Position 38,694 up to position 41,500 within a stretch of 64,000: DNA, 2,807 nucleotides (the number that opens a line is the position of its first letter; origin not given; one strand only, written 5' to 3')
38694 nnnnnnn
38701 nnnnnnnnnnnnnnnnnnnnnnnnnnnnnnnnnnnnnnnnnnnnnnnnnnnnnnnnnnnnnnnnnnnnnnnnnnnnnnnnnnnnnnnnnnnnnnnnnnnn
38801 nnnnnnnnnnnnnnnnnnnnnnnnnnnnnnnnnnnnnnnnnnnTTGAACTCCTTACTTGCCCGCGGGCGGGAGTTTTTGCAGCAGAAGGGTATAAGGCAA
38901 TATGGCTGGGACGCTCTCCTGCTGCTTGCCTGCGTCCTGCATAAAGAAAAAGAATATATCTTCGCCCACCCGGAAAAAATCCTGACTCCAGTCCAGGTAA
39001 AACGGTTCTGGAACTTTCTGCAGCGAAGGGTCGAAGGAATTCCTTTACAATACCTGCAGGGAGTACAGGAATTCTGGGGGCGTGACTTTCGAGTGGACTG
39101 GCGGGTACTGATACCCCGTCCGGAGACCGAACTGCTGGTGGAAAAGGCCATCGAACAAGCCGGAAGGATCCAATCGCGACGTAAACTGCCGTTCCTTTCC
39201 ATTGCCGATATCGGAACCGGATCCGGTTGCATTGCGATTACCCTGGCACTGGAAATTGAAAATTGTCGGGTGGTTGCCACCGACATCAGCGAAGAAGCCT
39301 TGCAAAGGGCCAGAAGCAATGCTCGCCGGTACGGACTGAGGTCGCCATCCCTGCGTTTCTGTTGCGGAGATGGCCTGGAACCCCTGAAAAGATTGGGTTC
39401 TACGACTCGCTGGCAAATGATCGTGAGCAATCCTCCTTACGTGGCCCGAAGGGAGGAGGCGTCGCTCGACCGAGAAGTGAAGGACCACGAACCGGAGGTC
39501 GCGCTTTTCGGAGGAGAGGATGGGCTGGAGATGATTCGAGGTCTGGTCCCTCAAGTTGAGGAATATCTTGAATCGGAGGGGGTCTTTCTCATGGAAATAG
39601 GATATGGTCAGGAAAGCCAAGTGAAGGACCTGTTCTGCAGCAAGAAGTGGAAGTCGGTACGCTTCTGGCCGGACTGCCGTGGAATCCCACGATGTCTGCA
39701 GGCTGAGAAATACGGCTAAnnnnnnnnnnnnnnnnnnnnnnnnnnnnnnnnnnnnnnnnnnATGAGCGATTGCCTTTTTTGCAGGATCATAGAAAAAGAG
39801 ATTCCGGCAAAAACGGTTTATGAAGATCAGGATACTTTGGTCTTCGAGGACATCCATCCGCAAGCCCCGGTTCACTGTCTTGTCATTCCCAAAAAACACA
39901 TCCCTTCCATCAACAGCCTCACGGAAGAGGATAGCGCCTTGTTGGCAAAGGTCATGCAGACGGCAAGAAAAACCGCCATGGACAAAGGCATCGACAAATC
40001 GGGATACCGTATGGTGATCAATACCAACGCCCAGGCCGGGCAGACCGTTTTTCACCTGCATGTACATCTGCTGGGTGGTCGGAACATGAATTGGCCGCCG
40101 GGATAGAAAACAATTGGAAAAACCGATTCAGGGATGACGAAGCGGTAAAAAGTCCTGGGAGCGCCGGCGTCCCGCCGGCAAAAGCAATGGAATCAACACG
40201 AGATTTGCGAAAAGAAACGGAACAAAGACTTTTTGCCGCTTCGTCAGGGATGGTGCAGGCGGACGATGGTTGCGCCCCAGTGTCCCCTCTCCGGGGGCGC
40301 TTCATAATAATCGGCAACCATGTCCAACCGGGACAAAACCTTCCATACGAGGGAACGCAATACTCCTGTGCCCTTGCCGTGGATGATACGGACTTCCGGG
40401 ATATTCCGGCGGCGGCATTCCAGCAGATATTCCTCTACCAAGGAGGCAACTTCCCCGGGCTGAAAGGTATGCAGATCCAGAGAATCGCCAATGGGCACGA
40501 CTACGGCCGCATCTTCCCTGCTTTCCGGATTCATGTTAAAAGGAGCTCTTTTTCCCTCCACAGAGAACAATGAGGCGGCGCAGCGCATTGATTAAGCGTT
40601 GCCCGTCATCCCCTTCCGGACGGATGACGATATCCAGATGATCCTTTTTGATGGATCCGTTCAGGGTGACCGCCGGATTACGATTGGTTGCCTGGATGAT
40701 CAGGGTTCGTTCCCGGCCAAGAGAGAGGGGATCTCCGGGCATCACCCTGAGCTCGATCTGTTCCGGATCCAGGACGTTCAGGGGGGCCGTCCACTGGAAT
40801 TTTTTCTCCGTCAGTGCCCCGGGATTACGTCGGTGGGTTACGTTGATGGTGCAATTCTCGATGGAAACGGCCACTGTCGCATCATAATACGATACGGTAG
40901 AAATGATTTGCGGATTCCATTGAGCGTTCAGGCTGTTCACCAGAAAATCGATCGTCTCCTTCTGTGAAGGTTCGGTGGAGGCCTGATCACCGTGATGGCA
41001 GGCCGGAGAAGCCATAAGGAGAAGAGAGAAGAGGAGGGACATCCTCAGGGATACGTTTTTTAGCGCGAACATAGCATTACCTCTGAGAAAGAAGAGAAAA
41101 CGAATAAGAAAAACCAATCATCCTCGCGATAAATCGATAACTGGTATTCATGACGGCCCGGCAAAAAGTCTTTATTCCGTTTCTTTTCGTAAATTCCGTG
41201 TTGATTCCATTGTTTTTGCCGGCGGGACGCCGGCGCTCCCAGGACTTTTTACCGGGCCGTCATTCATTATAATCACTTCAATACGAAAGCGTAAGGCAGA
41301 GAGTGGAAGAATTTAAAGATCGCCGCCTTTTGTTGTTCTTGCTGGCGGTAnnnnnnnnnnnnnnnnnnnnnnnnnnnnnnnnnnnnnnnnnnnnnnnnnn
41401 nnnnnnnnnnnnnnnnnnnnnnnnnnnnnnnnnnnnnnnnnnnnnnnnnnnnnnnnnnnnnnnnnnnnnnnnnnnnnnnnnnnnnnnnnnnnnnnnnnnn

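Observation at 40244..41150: Two-gene Smr-domain cassette bracketed by the inverted MITE pair; the Smr stop codon sits on the element junction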

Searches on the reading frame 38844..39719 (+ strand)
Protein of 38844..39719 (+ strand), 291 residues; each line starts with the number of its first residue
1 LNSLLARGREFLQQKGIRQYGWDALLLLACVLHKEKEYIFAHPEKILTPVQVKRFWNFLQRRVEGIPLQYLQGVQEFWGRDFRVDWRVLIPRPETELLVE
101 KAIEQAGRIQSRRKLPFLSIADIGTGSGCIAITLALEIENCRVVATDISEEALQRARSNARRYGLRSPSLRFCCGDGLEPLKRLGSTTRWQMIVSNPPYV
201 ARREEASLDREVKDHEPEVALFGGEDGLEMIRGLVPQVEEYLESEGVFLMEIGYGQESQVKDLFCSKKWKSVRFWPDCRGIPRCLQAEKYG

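Call 49: find_related_loci(query=window:38844-39719:+, collection=genome_contigs, flank=10000)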
Query window:38844-39719:+ (291 aa) in genome_contigs; peptide patterns used: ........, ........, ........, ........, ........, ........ (x = any residue, [..] = any of these).
318 stretches matched a pattern; 31 encode a relative of the query (tblastn E <= 1e-3); 31 distinct loci.
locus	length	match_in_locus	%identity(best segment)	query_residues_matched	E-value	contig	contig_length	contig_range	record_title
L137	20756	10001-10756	42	23-289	5e-56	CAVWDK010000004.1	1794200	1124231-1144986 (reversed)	MAG: uncultured Acidobacteriaceae bacterium isolate MFD09286.bin.2.19 genome assembly, contig: contig_44403, whole genom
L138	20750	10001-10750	40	23-287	1e-53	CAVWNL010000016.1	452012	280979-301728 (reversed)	MAG: uncultured Acidobacteriaceae bacterium isolate MFD09495.bin.2.6 genome assembly, contig: contig_8178, whole genome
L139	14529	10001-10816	38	9-289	6e-50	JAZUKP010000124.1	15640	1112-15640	MAG: Anaerovoracaceae bacterium isolate T1900045248_TH20190018.MAGScoT_cleanbin_000067 SGB_5701_k141_550723, whole genom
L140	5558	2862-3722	37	1-289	3e-49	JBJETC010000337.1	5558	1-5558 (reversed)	MAG: Anaerovoracaceae bacterium isolate PUUB16_bin.038 NODE_9650_length_5558_cov_5.076504, whole genome shotgun sequence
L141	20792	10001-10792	38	1-285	6e-48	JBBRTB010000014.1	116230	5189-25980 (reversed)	MAG: Thermoanaerobaculia bacterium isolate La2_metabat2.171 La2_metabat2.171_K_2614751L116230_cov_40.9766, whole genome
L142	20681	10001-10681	39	47-285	3e-47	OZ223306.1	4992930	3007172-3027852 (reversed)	MAG: uncultured Fusibacter sp. isolate 578a3ba3-1f1f-47d2-b4ed-96899ed32e8b genome assembly, chromosome: 1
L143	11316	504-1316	37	12-291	5e-47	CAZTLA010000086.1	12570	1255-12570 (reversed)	MAG TPA_asm: uncultured Syntrophales bacterium isolate binchicken_co232_232 genome assembly, contig: NODE_9867_length_12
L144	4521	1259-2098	35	1-289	1e-46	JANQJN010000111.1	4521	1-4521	MAG: Emcibacteraceae bacterium isolate PL25a_bin.117 k99_4763648, whole genome shotgun sequence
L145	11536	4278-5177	35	1-285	1e-46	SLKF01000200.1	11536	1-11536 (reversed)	MAG: Clostridiales bacterium isolate CSSed165cm_262 CSSed16-5cm-20069, whole genome shotgun sequence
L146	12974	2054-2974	34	1-291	1e-44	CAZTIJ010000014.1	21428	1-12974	MAG TPA_asm: uncultured Clostridiaceae bacterium isolate binchicken_co32_482 genome assembly, contig: NODE_3567_length_2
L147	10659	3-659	41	47-277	3e-40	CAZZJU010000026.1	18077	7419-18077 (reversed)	MAG TPA_asm: uncultured Thermotogae bacterium isolate SRP128015_co1_136 genome assembly, contig: NODE_4321_length_18077_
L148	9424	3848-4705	33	1-285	2e-39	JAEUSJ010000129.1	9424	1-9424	MAG: bacterium isolate new MAG-300 NODE_129_length_9424_cov_7.002461, whole genome shotgun sequence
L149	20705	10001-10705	37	39-285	2e-39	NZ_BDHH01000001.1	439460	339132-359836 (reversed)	Fusibacter sp. 3D3, whole genome shotgun sequence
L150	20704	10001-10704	40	39-287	1e-41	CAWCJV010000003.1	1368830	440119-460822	MAG: uncultured Acidobacteriaceae bacterium isolate MFD09603.bin.1.101 genome assembly, contig: contig_23016, whole geno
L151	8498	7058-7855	33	1-288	4e-39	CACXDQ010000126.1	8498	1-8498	MAG: uncultured Clostridiales bacterium isolate RUG11159 genome assembly, contig: RUG11159_asm_126, whole genome shotgun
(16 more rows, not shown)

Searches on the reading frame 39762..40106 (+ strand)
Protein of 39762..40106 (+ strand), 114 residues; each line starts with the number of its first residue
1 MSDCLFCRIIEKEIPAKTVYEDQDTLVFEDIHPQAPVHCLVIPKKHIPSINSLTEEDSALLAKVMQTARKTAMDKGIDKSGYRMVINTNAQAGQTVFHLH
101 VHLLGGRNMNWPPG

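Call 5: search_protein_families(library=pfam, proteins=[window:39762-40106:+], max_evalue=0.01)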
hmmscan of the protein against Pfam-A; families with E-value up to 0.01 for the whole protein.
window:39762-40106:+ (114 aa): 4 families
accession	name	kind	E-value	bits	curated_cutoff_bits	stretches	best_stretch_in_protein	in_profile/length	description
PF11969.13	DcpS_C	-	9e-30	103.9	24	1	4-105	2-101/114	Scavenger mRNA decapping enzyme C-term binding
PF01230.28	HIT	-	2.5e-29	102.2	21.5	1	11-108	1-97/98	HIT domain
PF02611.20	CDH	-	0.00012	22.2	25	1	11-101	20-113/224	CDP-diacylglycerol pyrophosphatase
PF02744.22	GalP_UDP_tr_C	-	0.00075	19.7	29.2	1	33-101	46-117/165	Galactose-1-phosphate uridyl transferase, C-terminal domain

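Call 46: find_encoding_contigs(protein=window:39762-40106:+, flank=3000, max_places=10)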
Protein window:39762-40106:+ (114 aa): 2 contigs read that carry it; 2 places shown.
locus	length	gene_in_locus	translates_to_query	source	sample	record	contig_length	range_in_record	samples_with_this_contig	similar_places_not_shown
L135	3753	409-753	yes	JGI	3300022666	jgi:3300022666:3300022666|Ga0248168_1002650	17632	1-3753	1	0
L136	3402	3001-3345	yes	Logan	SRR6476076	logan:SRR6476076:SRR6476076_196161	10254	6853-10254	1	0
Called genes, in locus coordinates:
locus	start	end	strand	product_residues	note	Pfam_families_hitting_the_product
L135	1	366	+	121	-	?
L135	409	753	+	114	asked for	PF11969:DcpS_C, PF01230:HIT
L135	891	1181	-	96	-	PF01713:Smr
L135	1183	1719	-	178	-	-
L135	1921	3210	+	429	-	PF07690:MFS_1, PF03137:OATP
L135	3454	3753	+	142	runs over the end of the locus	PF00825:Ribonuclease_P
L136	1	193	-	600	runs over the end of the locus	PF17092:PCB_OB (faint), PF00575:S1, PF00575:S1, PF23459:S1_RRP5 (weak), PF00575:S1, PF23459:S1_RRP5, PF00575:S1, PF23459:S1_RRP5 (weak), +3 more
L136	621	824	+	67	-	PF01197:Ribosomal_L31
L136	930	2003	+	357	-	PF03462:PCRF, PF00472:RF-1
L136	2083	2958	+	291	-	PF17827:PrmC_N, PF05175:MTS, PF06325:PrmA (weak), PF12847:Methyltransf_18 (weak), PF13847:Methyltransf_31, PF08241:Methyltransf_11 (weak), PF08242:Methyltransf_12 (weak), PF13649:Methyltransf_25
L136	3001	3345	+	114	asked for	PF11969:DcpS_C, PF01230:HIT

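Call 81: search_protein_families(library=ncbifam, proteins=[window:39762-40106:+], max_evalue=0.01)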
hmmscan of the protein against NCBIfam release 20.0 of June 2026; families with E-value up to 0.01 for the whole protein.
window:39762-40106:+ (114 aa): 6 families
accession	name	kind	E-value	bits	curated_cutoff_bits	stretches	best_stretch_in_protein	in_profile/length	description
NF007965.0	PRK10687.1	equivalog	1.1e-32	112.6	206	1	3-109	4-110/119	purine nucleoside phosphoramidase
NF045834.1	M_plasma_HinT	exception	3.9e-26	91.9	130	1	5-104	1-99/102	histidine triad protein HinT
NF052622.1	ATPAdlTfActino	equivalog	3.5e-05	23.4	290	1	30-104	66-140/176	ATP adenylyltransferase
NF008724.0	PRK11720.1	equivalog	0.00046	19.4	448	1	11-103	205-299/348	UDP-glucose--hexose-1-phosphate uridylyltransferase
NF003986.0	PRK05471.1-5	equivalog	0.0017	17.5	252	1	8-102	48-145/261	CDP-diacylglycerol diphosphatase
TIGR00209.1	galT_1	equivalog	0.0099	14.9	102.1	0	16-101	211-296/349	galactose-1-phosphate uridylyltransferase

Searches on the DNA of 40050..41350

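Call 62: search_rna_families(source=window, start=40050, end=41350, threshold=evalue, max_evalue=1)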
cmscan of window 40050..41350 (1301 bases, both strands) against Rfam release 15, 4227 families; matches with E-value up to 1: 0.
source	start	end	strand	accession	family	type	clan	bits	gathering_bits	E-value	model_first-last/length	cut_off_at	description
